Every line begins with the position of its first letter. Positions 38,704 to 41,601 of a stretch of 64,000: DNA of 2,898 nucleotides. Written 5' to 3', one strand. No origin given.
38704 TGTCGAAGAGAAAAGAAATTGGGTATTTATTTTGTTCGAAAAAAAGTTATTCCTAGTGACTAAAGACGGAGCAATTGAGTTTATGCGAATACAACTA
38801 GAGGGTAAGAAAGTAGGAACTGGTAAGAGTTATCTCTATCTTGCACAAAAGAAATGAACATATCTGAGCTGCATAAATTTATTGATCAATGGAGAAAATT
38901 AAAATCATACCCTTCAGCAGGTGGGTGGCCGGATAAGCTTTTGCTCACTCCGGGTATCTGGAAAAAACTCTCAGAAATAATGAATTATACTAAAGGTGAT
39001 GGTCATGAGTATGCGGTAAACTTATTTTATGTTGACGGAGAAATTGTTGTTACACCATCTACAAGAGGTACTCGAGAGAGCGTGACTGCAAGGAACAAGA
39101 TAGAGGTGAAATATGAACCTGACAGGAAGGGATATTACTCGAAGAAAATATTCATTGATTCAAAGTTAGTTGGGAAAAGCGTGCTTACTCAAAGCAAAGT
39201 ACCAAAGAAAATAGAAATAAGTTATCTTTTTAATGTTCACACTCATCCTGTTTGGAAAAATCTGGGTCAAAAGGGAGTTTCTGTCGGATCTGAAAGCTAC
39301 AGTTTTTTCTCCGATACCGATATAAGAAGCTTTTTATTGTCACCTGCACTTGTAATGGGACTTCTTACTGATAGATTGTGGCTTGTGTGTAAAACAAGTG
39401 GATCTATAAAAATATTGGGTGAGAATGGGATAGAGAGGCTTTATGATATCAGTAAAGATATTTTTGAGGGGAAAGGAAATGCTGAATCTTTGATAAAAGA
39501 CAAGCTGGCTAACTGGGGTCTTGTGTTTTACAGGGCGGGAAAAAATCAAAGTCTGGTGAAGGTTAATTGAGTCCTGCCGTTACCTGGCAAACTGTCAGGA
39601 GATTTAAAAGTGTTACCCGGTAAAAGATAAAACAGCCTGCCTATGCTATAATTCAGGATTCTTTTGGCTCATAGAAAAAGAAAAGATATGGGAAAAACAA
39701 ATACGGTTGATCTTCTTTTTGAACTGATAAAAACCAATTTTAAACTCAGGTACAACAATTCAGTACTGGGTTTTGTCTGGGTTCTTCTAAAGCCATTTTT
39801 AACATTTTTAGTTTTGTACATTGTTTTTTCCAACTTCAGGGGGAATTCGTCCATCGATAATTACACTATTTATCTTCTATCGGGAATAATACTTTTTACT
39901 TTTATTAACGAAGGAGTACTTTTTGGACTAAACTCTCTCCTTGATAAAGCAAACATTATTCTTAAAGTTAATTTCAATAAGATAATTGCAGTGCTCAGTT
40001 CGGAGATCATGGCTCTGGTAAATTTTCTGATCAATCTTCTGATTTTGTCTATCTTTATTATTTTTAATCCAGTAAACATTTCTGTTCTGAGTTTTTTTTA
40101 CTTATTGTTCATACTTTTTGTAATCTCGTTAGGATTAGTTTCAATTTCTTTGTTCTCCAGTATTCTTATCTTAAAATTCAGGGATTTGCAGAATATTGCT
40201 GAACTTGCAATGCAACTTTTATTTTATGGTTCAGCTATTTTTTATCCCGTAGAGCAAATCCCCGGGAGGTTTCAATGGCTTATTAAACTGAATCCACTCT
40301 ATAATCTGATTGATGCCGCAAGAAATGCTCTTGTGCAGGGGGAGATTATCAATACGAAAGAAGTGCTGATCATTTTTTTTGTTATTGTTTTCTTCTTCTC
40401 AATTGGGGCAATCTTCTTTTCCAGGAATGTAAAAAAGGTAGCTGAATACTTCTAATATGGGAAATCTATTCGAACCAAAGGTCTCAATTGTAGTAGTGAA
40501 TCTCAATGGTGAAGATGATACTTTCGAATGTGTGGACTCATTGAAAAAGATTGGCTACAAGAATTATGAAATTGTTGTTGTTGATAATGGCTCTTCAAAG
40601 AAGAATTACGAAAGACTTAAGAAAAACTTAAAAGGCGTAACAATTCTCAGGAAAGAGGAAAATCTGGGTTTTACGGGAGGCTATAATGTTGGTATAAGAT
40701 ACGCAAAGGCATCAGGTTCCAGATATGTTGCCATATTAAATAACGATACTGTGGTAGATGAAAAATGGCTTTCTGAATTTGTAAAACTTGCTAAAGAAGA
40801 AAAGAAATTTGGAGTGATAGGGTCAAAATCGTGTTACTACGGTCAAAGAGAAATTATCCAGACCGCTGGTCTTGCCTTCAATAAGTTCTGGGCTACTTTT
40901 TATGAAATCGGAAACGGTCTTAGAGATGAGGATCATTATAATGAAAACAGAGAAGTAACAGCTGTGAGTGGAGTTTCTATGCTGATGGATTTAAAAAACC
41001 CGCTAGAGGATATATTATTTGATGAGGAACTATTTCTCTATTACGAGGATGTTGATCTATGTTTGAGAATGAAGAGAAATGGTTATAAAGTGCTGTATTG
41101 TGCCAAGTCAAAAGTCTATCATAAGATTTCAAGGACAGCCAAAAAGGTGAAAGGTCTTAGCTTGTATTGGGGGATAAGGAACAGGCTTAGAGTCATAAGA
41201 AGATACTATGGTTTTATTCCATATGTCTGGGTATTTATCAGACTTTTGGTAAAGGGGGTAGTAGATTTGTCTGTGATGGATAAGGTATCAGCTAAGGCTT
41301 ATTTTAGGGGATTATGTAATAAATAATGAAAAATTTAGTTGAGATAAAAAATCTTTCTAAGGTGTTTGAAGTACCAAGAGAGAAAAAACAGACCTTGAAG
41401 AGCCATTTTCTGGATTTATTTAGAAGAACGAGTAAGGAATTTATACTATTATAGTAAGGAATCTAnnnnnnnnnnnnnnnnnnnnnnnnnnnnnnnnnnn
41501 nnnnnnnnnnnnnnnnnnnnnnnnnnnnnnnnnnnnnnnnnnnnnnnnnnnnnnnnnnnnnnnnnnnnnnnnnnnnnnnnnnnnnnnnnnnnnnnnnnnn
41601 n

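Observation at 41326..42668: Orphan N-terminal 43 codons of a wzt-like ABC ATPase translationally coupled to GT2, facing an intact inverted wzt gene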

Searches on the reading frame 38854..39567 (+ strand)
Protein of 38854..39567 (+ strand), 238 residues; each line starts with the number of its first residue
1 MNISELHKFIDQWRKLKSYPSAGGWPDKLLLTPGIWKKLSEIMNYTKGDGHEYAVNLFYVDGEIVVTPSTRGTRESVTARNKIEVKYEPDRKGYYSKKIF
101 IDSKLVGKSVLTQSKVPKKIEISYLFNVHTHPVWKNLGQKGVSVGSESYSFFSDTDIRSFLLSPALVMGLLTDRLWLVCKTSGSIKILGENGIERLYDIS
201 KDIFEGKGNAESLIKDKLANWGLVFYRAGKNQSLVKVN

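Call 4: search_protein_families(library=pfam, proteins=[window:38854-39567:+], max_evalue=0.01)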
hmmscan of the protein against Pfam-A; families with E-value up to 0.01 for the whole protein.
window:38854-39567:+ (238 aa): 0 families

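Call 23: find_related_loci(query=A2, collection=genome_contigs, flank=10000)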
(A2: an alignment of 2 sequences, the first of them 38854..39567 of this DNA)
Query A2 (238 aa) in genome_contigs; peptide patterns used: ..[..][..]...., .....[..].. (x = any residue, [..] = any of these).
60 stretches matched a pattern, but none encodes a relative of the query by tblastn (E <= 1e-3).

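Call 65: search_protein_families(library=ncbifam, proteins=[window:38854-39567:+], max_evalue=0.001)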
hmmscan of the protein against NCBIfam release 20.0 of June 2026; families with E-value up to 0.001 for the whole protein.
window:38854-39567:+ (238 aa): 0 families

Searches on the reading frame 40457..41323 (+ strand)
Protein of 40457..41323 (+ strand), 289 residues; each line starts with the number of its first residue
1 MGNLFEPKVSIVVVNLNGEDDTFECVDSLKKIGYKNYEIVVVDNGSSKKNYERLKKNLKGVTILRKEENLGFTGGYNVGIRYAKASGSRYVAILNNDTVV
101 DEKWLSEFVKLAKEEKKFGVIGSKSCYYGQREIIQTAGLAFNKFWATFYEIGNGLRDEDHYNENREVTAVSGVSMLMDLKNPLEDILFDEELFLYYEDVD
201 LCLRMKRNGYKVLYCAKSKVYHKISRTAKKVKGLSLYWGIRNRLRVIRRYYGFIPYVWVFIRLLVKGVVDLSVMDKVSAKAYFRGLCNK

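Call 4: search_protein_families(library=pfam, proteins=[window:40457-41323:+], max_evalue=0.01)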
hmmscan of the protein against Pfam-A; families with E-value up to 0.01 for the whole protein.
window:40457-41323:+ (289 aa): 4 families
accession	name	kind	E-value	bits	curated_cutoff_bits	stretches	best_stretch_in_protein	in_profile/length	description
PF00535.33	Glycos_transf_2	-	9.6e-23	81.4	23.3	1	10-137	1-128/168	Glycosyl transferase family 2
PF13641.12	Glyco_tranf_2_3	-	6e-15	56.3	27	1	7-229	1-218/230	Glycosyltransferase like family 2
PF13712.12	Glyco_tranf_2_5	-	6e-09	36.4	27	1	70-222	39-189/210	Glycosyltransferase like family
PF13632.12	Glyco_trans_2_3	-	1.2e-07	32.2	27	1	90-258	1-165/198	Glycosyl transferase family group 2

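Call 7: find_encoding_contigs(protein=window:40457-41323:+, flank=8000, max_places=10)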
Protein window:40457-41323:+ (289 aa): 1 contig read that carries it; 1 place shown.
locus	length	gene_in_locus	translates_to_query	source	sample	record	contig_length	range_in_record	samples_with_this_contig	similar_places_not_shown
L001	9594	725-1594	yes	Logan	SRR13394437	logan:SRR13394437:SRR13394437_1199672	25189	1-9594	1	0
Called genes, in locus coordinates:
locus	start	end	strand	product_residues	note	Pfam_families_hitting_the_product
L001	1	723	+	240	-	?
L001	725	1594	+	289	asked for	PF00535:Glycos_transf_2, PF13641:Glyco_tranf_2_3, PF13712:Glyco_tranf_2_5 (weak), PF13632:Glyco_trans_2_3 (weak)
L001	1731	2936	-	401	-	PF02463:SMC_N (faint), PF00005:ABC_tran, PF13304:AAA_21 (faint), PF14524:Wzt_C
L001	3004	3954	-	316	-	-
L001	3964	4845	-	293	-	PF13489:Methyltransf_23, PF00398:RrnaAD (weak), PF05401:NodS (weak), PF08241:Methyltransf_11 (faint), PF08242:Methyltransf_12, PF13649:Methyltransf_25 (weak)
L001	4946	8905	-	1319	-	PF01510:Amidase_2, PF00082:Peptidase_S8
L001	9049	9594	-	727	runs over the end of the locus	PF00535:Glycos_transf_2, PF13439:Glyco_transf_4 (weak), PF13692:Glyco_trans_1_4 (faint), PF00534:Glycos_transf_1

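Call 11: find_homologous_proteins(query=window:40457-41323:+, max_evalue=1e-10)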
Query window:40457-41323:+ (289 aa): 1641 proteins with E <= 1e-10 among 2454 candidates; the best 120 are listed.
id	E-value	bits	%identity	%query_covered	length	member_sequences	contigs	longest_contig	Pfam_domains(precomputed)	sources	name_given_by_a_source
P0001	4.4e-189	645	100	100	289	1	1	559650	PF13712.13,PF13632.13,PF13641.13,PF00535.33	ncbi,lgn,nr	ncbi:glycosyltransferase family 2 protein [Candidatus Dojkabacteria bacterium]|nr:glycosyltransferas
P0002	5.5e-82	293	50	97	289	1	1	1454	PF13712.13,PF13632.13,PF13641.13,PF00535.33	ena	-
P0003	5.7e-82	293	48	98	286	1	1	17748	PF13712.13,PF13632.13,PF10111.15,PF13641.13,PF00535.33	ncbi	-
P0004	5.6e-56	208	40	92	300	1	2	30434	PF13632.13,PF13641.13,PF00535.33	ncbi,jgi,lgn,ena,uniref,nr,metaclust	ncbi:hypothetical protein AMJ44_02350 [candidate division WOR-1 bacterium DG_54_3]|uniref:Glycosyltr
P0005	5.9e-53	198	41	95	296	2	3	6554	PF13632.13,PF13641.13,PF00535.33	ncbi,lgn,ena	-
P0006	6.7e-53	198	39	90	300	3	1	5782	PF13712.13,PF13632.13,PF10111.15,PF13641.13,PF00535.33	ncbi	-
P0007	2.5e-51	193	43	84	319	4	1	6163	PF13632.13,PF13641.13,PF00535.33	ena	-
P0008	1.6e-50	190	42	85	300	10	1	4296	PF13632.13,PF13641.13,PF00535.33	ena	-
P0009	2.0e-50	190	41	84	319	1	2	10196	PF13632.13,PF13641.13,PF00535.33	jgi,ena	-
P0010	2.1e-50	190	41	85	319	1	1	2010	PF13632.13,PF13641.13,PF00535.33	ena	-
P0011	2.8e-50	189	41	91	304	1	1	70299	PF13632.13,PF13641.13,PF00535.33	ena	-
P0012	3.1e-50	189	43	86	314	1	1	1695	PF10111.15,PF13506.14,PF13641.13,PF00535.33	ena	-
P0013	3.8e-50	189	37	97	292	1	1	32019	PF13712.13,PF13632.13,PF10111.15,PF13641.13,PF00535.33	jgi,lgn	jgi:hypothetical protein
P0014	4.0e-50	189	41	88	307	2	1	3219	PF13632.13,PF13641.13,PF00535.33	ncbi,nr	ncbi:glycosyltransferase family 2 protein [bacterium]|nr:glycosyltransferase family 2 protein [bacte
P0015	5.7e-50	188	39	98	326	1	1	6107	PF13632.13,PF13641.13,PF00535.33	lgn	-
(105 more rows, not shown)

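Call 12: find_encoding_contigs(protein=P0003, flank=8000, max_places=4)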
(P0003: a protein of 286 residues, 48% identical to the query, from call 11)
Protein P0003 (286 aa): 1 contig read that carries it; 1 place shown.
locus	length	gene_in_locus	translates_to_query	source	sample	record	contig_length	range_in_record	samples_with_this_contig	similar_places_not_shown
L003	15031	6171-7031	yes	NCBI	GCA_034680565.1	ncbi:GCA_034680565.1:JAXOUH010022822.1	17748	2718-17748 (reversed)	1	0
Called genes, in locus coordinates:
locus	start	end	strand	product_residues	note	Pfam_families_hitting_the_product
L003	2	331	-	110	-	?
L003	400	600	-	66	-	-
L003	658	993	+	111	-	-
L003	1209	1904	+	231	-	PF00970:FAD_binding_6, PF00175:NAD_binding_1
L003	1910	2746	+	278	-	PF01790:LGT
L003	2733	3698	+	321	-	PF00551:Formyl_trans_N, PF02911:Formyl_trans_C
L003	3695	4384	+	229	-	-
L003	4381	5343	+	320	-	PF00884:Sulfatase (weak), PF01663:Phosphodiest, PF01676:Metalloenzyme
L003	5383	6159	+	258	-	PF01061:ABC2_membrane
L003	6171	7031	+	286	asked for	PF00535:Glycos_transf_2, PF10111:Glyco_tranf_2_2 (weak), PF13641:Glyco_tranf_2_3, PF13712:Glyco_tranf_2_5 (weak), PF13632:Glyco_trans_2_3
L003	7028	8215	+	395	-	PF02463:SMC_N (faint), PF00005:ABC_tran, PF13304:AAA_21 (faint), PF14524:Wzt_C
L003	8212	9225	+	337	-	PF01209:Ubie_methyltran (weak), PF13489:Methyltransf_23 (weak), PF13847:Methyltransf_31, PF08241:Methyltransf_11, PF08242:Methyltransf_12, PF13649:Methyltransf_25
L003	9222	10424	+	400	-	-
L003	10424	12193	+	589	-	PF00535:Glycos_transf_2, PF10111:Glyco_tranf_2_2, PF13641:Glyco_tranf_2_3, PF13632:Glyco_trans_2_3 (faint), PF00535:Glycos_transf_2, PF10111:Glyco_tranf_2_2, PF13641:Glyco_tranf_2_3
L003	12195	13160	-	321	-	PF00535:Glycos_transf_2, PF10111:Glyco_tranf_2_2, PF02709:Glyco_transf_7C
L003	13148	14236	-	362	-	PF00535:Glycos_transf_2, PF13632:Glyco_trans_2_3 (weak), PF13641:Glyco_tranf_2_3 (weak)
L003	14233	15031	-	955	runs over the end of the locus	PF09586:YfhO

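Call 13: find_encoding_contigs(protein=P0002, flank=3000, max_places=4)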
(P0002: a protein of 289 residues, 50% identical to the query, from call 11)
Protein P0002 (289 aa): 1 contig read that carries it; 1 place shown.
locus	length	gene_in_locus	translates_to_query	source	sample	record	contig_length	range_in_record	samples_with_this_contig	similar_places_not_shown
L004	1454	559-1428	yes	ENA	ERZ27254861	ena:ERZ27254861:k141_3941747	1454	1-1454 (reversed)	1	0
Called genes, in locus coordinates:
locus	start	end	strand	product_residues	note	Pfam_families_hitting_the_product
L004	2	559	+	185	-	?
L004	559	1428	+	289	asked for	PF00535:Glycos_transf_2, PF13641:Glyco_tranf_2_3, PF13712:Glyco_tranf_2_5 (faint), PF13632:Glyco_trans_2_3 (weak)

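Call 65: search_protein_families(library=ncbifam, proteins=[window:40457-41323:+], max_evalue=0.001)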
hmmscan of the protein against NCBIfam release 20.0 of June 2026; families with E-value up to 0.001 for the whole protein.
window:40457-41323:+ (289 aa): 15 families
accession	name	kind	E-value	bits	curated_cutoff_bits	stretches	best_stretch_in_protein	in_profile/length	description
TIGR01556.1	rhamnosyltran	subfamily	5.1e-20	71.8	200.55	1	28-256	13-232/281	rhamnosyltransferase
TIGR03965.1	mycofact_glyco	equivalog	7.1e-16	58.1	280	2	7-109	74-176/467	mycofactocin biosynthesis glycosyltransferase MftF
TIGR03937.1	PgaC_IcaA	equivalog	2.3e-13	49.9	422.3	1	7-225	45-253/407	poly-beta-1,6-N-acetyl-D-glucosamine synthase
NF041394.1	GtaseAglG_Halo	equivalog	2.3e-12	46.8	440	1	8-224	2-217/304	glucosyl-dolichyl phosphate glucuronosyltransferase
NF041875.1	EPS_EpsD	equivalog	7.4e-12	45.3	370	1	10-122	2-114/325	exopolysaccharide biosynthesis glycosyltransferase EpsD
NF007482.0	PRK10073.1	equivalog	8.4e-11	41.4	423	1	6-116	5-114/334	glycosyltransferase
NF038302.1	EPS_HpsE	equivalog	4.3e-10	39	300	1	9-124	3-123/307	hormogonium polysaccharide biosynthesis glycosyltransferase HpsE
NF047683.1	TeichurnBiosyTuaG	equivalog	3.1e-08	33.6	400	1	6-115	5-114/252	teichuronic acid biosynthesis protein TuaG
NF053739.1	GlytfEpsEBac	equivalog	5.3e-08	32.2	450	1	7-125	1-120/265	glycosyltransferase EpsE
TIGR04283.1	glyco_like_mftF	equivalog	5.5e-08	32.7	182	1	9-119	1-105/221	TIGR04283 family arsenosugar biosynthesis glycosyltransferase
NF050113.1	gal_furan_GlfT1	equivalog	5.7e-08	32.4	330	1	12-115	4-108/290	galactofuranosyltransferase GlfT1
NF038299.1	EPS_HpsN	equivalog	4.3e-06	25.9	425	1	7-222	1-220/317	hormogonium polysaccharide biosynthesis glycosyltransferase HpsN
TIGR03111.1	glyc2_xrt_Gpos1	hypoth_equivalog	2e-05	23.6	363.95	1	7-221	49-265/439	TIGR03111 family XrtG-associated glycosyltransferase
TIGR04009.1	wcaE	equivalog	0.0003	20.2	369.2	1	10-134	7-129/248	colanic acid biosynthesis glycosyltransferase WcaE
NF047588.1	GlcsyltransPgfSStrep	equivalog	0.00037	19.8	500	1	8-157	2-146/308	glycosyltransferase PgfS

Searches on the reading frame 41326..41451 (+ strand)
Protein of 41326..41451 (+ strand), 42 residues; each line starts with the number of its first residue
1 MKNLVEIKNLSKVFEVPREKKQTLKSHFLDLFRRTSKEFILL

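Call 4: search_protein_families(library=pfam, proteins=[window:41326-41451:+], max_evalue=0.01)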
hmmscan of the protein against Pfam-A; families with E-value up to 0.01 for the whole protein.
window:41326-41451:+ (42 aa): 0 families

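Call 9: find_homologous_proteins(query=window:41326-41451:+, max_evalue=0.01)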
Query seq(42 aa): no candidate shares three 5-residue words with the query. No homologue found.
